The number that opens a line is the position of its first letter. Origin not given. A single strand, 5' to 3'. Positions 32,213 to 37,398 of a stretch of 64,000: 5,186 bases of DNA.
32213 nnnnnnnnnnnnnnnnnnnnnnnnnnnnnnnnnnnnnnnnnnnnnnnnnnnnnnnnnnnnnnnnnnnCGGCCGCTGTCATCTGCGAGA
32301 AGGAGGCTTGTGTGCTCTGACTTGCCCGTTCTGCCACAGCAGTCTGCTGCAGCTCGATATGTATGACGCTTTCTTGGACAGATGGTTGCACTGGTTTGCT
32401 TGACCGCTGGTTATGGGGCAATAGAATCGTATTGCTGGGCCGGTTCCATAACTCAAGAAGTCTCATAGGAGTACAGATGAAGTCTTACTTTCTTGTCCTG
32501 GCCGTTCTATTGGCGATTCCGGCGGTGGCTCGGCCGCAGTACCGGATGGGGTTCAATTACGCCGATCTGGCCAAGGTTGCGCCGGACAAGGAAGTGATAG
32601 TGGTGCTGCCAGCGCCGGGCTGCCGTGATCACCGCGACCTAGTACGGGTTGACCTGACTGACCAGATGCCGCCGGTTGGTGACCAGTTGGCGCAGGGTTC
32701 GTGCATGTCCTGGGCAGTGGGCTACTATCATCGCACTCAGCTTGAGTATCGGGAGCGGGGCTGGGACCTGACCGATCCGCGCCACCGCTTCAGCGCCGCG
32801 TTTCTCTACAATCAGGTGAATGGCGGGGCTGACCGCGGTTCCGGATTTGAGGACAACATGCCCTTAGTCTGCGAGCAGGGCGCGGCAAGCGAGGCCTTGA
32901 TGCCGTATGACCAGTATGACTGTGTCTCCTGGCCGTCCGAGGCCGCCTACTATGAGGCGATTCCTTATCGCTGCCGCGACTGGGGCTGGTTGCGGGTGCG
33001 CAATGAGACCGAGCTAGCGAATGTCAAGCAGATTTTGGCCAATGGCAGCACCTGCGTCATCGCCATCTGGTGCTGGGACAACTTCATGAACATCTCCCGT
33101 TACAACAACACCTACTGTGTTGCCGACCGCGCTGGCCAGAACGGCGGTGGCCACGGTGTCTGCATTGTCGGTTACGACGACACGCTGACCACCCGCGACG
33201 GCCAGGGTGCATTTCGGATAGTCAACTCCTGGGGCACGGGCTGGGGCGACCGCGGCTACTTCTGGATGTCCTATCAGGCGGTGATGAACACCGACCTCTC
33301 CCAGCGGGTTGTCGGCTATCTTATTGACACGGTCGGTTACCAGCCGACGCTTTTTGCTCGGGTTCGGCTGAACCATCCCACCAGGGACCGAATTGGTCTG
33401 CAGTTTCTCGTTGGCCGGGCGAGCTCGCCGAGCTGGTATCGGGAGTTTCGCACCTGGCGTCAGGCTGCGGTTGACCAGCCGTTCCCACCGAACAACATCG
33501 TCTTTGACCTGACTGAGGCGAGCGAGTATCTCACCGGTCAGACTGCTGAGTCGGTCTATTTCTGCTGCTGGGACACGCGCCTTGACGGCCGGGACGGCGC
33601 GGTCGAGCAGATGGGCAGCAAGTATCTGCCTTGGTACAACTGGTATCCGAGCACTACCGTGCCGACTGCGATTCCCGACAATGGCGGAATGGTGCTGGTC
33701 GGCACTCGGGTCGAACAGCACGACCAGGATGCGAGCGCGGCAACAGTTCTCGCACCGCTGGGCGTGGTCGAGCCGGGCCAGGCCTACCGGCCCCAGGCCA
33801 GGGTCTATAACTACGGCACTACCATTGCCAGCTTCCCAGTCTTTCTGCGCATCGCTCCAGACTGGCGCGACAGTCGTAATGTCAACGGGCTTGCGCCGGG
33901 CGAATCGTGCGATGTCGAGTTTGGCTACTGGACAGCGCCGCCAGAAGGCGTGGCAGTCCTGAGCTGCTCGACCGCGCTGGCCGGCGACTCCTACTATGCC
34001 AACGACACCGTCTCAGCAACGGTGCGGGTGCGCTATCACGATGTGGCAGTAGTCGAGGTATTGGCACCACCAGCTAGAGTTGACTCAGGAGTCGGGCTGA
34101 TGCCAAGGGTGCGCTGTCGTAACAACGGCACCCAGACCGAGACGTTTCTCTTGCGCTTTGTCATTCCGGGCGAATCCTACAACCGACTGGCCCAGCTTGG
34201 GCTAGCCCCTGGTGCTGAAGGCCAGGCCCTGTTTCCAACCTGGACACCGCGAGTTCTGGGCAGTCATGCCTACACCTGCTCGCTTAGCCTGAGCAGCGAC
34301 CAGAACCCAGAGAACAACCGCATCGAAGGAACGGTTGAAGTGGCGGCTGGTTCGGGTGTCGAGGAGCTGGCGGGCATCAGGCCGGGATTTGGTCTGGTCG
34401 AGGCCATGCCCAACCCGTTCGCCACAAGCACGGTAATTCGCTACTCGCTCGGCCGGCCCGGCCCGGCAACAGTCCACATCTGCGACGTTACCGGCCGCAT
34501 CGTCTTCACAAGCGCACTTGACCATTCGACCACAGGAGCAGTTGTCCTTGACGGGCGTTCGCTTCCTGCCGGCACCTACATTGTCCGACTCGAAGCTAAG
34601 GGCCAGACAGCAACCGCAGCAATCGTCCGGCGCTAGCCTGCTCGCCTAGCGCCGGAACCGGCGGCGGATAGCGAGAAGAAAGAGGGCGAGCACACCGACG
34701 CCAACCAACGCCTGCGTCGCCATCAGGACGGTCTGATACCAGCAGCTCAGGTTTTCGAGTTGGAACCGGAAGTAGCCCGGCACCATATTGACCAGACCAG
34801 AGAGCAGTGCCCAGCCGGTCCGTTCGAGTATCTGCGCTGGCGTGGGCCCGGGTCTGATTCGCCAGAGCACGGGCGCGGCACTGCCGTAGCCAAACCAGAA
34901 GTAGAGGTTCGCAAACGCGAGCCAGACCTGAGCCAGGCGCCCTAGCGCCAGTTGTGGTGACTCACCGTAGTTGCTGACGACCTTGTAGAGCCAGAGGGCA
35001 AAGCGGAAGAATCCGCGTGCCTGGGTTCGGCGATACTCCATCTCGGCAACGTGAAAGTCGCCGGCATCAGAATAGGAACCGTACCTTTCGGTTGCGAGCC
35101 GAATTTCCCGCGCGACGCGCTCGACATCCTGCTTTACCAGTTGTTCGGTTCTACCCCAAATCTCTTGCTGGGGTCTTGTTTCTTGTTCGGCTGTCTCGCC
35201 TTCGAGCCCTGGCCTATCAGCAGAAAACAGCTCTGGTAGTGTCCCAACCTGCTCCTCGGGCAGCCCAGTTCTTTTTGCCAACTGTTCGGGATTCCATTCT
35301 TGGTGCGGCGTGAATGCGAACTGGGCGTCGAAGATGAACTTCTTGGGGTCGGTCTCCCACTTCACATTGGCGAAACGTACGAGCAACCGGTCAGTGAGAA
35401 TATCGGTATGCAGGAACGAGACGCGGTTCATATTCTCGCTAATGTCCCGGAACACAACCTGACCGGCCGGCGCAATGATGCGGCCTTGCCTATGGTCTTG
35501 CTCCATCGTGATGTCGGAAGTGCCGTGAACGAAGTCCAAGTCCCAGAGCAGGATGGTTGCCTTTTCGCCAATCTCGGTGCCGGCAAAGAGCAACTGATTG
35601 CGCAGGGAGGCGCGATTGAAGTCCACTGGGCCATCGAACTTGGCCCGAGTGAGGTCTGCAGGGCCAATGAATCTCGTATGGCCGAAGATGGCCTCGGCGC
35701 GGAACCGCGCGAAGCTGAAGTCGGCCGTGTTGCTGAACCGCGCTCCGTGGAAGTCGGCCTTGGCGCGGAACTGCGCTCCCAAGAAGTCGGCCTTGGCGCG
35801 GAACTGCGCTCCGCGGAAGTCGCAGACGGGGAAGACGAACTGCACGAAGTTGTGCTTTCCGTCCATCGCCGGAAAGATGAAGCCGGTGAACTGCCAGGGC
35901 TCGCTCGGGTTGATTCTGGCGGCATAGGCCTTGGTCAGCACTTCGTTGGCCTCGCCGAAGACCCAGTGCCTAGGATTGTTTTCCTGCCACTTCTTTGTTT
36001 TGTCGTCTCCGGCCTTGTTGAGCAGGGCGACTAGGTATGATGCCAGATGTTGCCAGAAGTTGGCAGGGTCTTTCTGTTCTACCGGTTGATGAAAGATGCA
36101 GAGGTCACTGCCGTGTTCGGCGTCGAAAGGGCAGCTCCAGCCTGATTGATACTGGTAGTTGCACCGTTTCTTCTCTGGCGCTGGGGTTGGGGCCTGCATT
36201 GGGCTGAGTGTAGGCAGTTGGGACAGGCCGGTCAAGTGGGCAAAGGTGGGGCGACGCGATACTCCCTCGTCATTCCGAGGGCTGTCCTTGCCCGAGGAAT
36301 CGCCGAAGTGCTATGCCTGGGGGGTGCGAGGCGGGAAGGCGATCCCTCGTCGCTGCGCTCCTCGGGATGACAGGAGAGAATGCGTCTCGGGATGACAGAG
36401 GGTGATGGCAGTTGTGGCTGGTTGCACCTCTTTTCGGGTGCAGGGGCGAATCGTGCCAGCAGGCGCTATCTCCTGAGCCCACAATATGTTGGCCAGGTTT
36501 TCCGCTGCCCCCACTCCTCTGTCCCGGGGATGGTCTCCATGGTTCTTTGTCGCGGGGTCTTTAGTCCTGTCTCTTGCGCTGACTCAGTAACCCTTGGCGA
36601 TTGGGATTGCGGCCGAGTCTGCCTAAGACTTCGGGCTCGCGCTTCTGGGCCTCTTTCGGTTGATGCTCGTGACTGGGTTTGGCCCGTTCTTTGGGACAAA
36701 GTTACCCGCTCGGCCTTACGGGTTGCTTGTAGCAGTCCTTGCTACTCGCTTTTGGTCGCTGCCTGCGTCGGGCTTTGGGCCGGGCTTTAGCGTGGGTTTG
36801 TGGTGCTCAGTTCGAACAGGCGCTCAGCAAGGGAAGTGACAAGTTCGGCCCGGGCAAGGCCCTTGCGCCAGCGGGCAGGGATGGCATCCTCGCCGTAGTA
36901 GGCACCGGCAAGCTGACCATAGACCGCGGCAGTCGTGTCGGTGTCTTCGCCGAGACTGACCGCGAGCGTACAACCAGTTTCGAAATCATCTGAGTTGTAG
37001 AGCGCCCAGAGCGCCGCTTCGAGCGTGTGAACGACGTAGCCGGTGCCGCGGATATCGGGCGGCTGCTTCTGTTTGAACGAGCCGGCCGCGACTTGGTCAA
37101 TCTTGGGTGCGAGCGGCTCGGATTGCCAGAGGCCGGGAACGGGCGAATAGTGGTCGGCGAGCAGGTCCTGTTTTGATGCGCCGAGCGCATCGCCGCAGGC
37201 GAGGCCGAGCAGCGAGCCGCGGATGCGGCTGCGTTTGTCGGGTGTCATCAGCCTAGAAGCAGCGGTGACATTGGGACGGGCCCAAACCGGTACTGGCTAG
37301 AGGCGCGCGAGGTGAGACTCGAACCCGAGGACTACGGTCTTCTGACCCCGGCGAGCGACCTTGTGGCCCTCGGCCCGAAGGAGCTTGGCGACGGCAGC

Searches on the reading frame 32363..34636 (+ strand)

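Call 52: search_protein_families(library=pfam, proteins=[window:32363-34636:+], max_evalue=0.001)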
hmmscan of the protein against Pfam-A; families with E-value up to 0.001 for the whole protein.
window:32363-34636:+ (757 aa): 2 families
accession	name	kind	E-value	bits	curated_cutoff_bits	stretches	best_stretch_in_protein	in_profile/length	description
PF00112.29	Peptidase_C1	-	3.6e-09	37.5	20.7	1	168-310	77-210/220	Papain family cysteine protease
PF18962.6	Por_Secre_tail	-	3.5e-05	24.5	27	1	683-751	3-70/75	Secretion system C-terminal sorting domain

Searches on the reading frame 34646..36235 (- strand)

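Call 52: search_protein_families(library=pfam, proteins=[window:34646-36235:-], max_evalue=0.001)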
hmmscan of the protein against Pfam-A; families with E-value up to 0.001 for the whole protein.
window:34646-36235:- (529 aa): 1 family
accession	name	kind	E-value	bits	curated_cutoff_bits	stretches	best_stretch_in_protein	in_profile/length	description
PF13576.12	Pentapeptide_3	-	1.6e-13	51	27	3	140-188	1-48/48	Pentapeptide repeats (9 copies)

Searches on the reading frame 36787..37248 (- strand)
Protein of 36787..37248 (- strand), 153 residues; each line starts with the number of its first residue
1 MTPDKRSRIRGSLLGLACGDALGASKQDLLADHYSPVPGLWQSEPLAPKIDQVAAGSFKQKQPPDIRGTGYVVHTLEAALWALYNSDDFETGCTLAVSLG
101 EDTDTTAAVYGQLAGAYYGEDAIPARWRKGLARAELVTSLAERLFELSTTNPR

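Call 52: search_protein_families(library=pfam, proteins=[window:36787-37248:-], max_evalue=0.001)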
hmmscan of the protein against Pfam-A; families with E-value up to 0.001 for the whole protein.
window:36787-37248:- (153 aa): 1 family
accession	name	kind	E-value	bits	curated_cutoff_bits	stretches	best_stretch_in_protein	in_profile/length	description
PF03747.19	ADP_ribosyl_GH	-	4.3e-27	96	26.2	1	40-126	194-287/287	ADP-ribosylglycohydrolase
